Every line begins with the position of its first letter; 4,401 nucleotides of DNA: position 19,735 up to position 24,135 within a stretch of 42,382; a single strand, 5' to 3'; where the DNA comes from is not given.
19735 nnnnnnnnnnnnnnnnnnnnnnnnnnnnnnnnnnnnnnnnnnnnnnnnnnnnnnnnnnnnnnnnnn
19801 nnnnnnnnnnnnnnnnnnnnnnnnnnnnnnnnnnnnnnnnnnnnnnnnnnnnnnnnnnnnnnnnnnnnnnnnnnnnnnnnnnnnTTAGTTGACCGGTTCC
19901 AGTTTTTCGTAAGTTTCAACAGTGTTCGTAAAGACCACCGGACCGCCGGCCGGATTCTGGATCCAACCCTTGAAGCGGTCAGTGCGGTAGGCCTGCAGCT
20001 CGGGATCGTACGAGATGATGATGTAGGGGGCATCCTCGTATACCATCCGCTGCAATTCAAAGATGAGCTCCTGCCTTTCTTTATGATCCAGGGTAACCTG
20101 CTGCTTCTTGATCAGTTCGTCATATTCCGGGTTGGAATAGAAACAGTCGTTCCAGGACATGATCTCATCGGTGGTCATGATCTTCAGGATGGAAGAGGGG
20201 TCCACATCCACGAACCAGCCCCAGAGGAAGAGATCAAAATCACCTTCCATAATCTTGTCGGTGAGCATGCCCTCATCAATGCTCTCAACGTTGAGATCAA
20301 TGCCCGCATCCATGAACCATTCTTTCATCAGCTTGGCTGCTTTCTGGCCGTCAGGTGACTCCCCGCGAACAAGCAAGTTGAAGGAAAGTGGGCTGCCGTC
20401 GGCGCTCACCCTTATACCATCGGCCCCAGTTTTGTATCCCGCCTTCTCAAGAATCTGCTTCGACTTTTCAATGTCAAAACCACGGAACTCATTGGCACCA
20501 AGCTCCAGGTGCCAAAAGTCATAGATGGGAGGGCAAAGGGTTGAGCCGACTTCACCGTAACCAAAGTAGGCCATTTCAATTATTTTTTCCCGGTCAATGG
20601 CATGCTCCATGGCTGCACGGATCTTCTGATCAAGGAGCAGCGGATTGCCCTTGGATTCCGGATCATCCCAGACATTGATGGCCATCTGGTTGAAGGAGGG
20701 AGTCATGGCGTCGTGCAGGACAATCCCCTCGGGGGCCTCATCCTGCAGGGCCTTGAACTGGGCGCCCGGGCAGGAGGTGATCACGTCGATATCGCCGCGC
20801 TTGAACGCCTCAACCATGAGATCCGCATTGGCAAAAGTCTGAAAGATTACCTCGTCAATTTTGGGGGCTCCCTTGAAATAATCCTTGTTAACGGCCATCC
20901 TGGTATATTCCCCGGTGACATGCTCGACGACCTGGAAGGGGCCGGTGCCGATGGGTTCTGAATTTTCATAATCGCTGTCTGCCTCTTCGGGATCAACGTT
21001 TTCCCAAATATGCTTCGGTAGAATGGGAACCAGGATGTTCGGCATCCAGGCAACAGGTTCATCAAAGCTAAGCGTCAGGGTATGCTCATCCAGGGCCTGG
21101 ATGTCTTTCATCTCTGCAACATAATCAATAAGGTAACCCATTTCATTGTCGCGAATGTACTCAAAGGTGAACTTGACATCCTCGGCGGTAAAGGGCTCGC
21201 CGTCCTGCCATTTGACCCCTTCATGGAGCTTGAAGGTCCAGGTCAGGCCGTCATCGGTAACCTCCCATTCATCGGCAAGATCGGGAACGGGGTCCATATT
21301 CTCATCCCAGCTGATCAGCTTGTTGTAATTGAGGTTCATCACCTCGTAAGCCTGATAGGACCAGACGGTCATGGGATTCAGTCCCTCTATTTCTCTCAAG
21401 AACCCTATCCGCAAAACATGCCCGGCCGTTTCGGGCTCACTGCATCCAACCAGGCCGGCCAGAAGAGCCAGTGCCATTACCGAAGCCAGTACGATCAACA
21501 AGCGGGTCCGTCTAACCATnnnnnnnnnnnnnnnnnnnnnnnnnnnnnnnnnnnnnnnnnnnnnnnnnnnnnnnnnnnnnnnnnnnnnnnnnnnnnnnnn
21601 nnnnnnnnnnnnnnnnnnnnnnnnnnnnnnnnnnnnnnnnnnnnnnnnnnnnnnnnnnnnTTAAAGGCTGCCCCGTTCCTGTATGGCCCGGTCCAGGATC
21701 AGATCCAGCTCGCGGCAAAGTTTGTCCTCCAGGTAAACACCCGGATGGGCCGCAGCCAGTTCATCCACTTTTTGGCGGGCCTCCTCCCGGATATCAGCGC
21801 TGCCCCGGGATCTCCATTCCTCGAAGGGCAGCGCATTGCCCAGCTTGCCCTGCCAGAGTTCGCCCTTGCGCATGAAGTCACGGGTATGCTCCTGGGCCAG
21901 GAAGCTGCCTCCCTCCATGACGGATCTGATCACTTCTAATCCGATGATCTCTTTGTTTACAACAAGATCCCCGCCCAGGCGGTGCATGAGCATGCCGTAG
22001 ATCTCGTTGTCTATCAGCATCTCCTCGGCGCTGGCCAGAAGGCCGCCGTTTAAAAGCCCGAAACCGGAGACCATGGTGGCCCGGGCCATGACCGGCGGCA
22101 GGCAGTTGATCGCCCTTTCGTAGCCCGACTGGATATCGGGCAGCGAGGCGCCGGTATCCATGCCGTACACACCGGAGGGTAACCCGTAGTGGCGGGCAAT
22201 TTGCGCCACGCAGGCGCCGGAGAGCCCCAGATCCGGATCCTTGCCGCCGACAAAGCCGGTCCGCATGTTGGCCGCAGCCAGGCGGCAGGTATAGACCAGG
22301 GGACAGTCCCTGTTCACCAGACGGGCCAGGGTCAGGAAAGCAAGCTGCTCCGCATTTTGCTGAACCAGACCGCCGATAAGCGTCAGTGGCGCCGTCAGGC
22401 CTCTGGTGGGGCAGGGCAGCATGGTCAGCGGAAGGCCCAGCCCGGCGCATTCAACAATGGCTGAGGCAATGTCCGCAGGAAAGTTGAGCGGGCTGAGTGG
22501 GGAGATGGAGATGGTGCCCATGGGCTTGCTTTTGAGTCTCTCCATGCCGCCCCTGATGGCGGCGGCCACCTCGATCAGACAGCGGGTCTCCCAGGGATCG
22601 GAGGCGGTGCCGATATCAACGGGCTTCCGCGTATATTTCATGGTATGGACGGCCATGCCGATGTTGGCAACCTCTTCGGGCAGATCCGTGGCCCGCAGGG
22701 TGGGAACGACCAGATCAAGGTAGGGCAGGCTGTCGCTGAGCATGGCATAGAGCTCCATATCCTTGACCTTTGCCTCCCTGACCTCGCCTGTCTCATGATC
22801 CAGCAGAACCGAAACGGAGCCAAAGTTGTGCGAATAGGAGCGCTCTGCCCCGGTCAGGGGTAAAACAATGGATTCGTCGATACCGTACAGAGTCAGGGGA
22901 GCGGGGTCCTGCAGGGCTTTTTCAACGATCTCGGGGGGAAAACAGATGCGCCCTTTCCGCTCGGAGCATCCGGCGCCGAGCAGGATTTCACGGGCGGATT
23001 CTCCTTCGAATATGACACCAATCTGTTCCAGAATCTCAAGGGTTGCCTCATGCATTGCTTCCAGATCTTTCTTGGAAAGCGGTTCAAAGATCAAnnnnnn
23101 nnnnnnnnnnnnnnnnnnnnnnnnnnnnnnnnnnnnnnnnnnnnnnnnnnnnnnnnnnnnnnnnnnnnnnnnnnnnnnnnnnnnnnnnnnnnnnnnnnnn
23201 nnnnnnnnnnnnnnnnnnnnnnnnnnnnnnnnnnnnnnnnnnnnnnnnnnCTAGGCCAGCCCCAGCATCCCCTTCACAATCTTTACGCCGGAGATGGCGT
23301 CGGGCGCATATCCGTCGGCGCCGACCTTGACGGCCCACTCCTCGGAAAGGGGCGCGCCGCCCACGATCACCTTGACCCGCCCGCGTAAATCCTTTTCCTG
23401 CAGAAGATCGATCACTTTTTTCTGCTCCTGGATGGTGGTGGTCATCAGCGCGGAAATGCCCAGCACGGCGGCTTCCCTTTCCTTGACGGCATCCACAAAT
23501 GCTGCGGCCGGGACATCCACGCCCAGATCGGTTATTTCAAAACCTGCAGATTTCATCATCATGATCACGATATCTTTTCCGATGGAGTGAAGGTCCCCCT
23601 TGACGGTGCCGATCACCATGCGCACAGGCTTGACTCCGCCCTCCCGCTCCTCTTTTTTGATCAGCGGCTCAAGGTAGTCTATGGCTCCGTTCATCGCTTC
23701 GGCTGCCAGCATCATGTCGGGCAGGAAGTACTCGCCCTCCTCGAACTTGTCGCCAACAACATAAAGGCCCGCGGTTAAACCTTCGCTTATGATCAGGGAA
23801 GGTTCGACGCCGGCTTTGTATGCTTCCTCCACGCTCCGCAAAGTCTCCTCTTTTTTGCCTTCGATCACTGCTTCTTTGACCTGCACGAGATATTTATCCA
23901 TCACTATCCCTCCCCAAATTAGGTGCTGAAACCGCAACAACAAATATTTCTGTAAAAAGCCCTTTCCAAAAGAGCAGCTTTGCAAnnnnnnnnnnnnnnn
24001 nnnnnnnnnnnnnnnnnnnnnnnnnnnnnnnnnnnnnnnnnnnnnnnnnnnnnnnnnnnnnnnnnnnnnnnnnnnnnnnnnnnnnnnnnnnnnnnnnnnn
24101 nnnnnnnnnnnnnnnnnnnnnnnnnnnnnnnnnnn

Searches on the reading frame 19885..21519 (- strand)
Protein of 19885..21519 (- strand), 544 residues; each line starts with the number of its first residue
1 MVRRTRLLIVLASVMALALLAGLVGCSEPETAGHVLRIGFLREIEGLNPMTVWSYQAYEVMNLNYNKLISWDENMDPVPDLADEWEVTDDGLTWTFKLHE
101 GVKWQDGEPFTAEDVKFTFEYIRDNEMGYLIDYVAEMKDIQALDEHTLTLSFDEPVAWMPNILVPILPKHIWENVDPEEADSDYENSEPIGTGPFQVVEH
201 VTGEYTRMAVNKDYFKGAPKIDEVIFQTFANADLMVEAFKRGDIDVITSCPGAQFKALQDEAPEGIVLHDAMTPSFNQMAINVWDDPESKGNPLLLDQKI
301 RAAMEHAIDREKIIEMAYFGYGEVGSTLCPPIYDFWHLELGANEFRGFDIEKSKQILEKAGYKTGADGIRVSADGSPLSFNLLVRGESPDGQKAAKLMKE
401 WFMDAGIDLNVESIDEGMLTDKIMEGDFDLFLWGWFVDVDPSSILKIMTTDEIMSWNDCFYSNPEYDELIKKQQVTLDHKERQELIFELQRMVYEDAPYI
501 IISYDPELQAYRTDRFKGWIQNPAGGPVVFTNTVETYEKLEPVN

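Call 9: search_protein_families(library=pfam, proteins=[window:19885-21519:-], max_evalue=0.00001)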
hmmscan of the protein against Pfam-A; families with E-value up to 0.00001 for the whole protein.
window:19885-21519:- (544 aa): 1 family
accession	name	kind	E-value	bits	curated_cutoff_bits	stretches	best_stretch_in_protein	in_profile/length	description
PF00496.27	SBP_bac_5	-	2.8e-89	300.2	32.4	1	77-447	2-359/368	Bacterial extracellular solute-binding proteins, family 5 Middle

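Call 52: search_protein_families(library=ncbifam, proteins=[window:19885-21519:-], max_evalue=0.00001)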
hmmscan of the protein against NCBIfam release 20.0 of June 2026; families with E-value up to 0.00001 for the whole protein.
window:19885-21519:- (544 aa): 11 families
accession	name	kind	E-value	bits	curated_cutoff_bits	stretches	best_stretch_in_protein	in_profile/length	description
NF045467.1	Opp4A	equivalog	3.9e-69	233.4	650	1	30-512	31-535/556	oligopeptide ABC transporter substrate-binding protein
TIGR02294.1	nickel_nikA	equivalog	2.4e-56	191.3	393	1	40-513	12-481/501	nickel ABC transporter substrate-binding protein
NF047575.1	opine_bind_CntA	exception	1.2e-44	152.8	800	1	9-504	8-504/535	staphylopine-dependent metal ABC transporter substrate-binding lipoprotein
NF045468.1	Opp5A_nikA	equivalog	5.7e-44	150.4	600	1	67-523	47-476/488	nickel ABC transporter substrate-binding protein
NF011689.0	PRK15109.1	equivalog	4.3e-38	131.3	560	1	65-525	66-529/547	ABC transporter substrate-binding protein SapA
NF011942.0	PRK15413.1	equivalog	1.9e-31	109.3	594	1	47-510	41-488/512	glutathione ABC transporter substrate-binding protein GsiB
NF043070.1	DppA_dipep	equivalog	7.3e-31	107.3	1005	1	45-525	40-525/535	dipeptide ABC transporter periplasmic-binding protein DppA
NF011684.0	PRK15104.1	equivalog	3.1e-26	92.2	947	1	43-501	48-507/543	oligopeptide ABC transporter substrate-binding protein OppA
TIGR04028.1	SBP_KPN_01854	hypoth_equivalog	6.3e-26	91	468.5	1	75-527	42-501/509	TIGR04028 family ABC transporter substrate-binding protein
NF007287.0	PRK09755.1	equivalog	7.6e-21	74.5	1098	1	6-510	4-508/535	ABC transporter substrate-binding protein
NF010149.0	PRK13626.1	equivalog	1.5e-11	43.7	476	1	32-226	118-301/552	HTH-type transcriptional regulator SgrR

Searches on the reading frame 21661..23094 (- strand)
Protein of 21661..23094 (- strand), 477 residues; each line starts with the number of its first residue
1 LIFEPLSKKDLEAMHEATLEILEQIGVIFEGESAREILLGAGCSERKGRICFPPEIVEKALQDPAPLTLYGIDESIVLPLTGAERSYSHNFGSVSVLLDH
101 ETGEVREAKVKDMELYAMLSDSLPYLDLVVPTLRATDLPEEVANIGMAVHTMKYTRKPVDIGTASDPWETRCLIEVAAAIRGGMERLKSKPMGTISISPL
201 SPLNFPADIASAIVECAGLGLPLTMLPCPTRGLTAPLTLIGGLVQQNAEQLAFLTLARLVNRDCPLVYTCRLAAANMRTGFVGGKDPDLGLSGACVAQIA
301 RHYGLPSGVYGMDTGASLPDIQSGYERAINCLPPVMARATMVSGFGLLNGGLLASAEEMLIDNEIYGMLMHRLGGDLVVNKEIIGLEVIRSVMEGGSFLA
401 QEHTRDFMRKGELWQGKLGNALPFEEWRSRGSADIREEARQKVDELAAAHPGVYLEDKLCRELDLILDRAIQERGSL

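Call 9: search_protein_families(library=pfam, proteins=[window:21661-23094:-], max_evalue=0.00001)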
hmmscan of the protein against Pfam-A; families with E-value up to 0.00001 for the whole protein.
window:21661-23094:- (477 aa): 1 family
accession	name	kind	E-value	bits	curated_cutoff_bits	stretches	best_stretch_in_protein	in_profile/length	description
PF06253.16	MTTB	-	7.7e-68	229.1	25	1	3-465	31-490/500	Trimethylamine methyltransferase (MTTB)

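Call 52: search_protein_families(library=ncbifam, proteins=[window:21661-23094:-], max_evalue=0.00001)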
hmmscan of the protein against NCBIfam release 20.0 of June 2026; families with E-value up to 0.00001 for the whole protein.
window:21661-23094:- (477 aa): 1 family
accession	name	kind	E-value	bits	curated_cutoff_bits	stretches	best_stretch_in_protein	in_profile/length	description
TIGR02369.2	trimeth_pyl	equivalog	3.7e-94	315.9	525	1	3-470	3-468/469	[trimethylamine--corrinoid protein] Co-methyltransferase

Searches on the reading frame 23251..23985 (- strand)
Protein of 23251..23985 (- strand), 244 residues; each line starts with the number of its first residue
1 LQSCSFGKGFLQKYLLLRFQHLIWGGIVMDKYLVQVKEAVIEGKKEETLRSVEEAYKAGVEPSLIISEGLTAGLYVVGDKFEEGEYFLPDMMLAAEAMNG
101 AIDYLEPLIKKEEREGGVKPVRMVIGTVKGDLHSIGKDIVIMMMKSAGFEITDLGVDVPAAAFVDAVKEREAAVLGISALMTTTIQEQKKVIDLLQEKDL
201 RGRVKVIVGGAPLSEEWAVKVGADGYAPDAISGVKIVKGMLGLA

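Call 9: search_protein_families(library=pfam, proteins=[window:23251-23985:-], max_evalue=0.00001)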
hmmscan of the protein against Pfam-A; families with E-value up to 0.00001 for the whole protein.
window:23251-23985:- (244 aa): 2 families
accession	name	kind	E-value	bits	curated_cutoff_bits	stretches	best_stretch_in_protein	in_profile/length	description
PF02310.24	B12-binding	-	1e-25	90.3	32.1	1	122-233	2-119/121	B12 binding domain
PF02607.22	B12-binding_2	-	2.6e-21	76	23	1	35-106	4-74/74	B12 binding domain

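Call 52: search_protein_families(library=ncbifam, proteins=[window:23251-23985:-], max_evalue=0.00001)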
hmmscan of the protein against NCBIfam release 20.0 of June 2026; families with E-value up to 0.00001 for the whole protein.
window:23251-23985:- (244 aa): 12 families
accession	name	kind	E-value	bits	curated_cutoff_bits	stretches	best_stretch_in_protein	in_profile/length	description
NF041607.1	dimeth_corrin_MtbC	equivalog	6.5e-63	211.9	350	1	37-240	2-202/203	dimethylamine corrinoid protein MtbC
TIGR02370.1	pyl_corrinoid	subfamily_domain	3.1e-62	209.5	215.3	1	36-230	2-194/197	methyltransferase cognate corrinoid protein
NF047996.1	corrin_MtgC_2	exception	4.7e-57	192.9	370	1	29-240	1-209/212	glycine betaine-specific corrinoid protein MtgC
NF047995.1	corrinoid_MtgC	exception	1.2e-52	178.5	310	1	29-241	1-213/215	glycine betaine-specific corrinoid protein MtgC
TIGR02082.1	metH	equivalog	3.7e-39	134.2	1010.85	1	36-236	650-853/1182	methionine synthase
NF040669.1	MtaC2_Meth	equivalog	1.6e-38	132.6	450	1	35-238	45-243/267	methanol--corrinoid protein MtaC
NF040655.1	MtaC_Meth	equivalog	3.4e-36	124.6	420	1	30-238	33-235/253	methanol--corrinoid protein MtaC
NF007024.0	PRK09490.1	equivalog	4.1e-35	120.9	1497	1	36-222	665-852/1234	methionine synthase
NF002612.0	PRK02261.1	equivalog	4.2e-13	49.1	110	1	121-211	4-93/148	methylaspartate mutase subunit S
NF040743.1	ornith_mutase_E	equivalog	2.5e-11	42.3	800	1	119-236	594-718/730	D-ornithine 4,5-aminomutase subunit OraE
TIGR01501.1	MthylAspMutase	equivalog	4.3e-09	36.2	135.8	1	123-210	4-90/134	methylaspartate mutase subunit S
NF052385.1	Lys_5_6_beta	equivalog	1.8e-08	34.4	280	1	123-225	104-218/241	lysine 5,6-aminomutase subunit beta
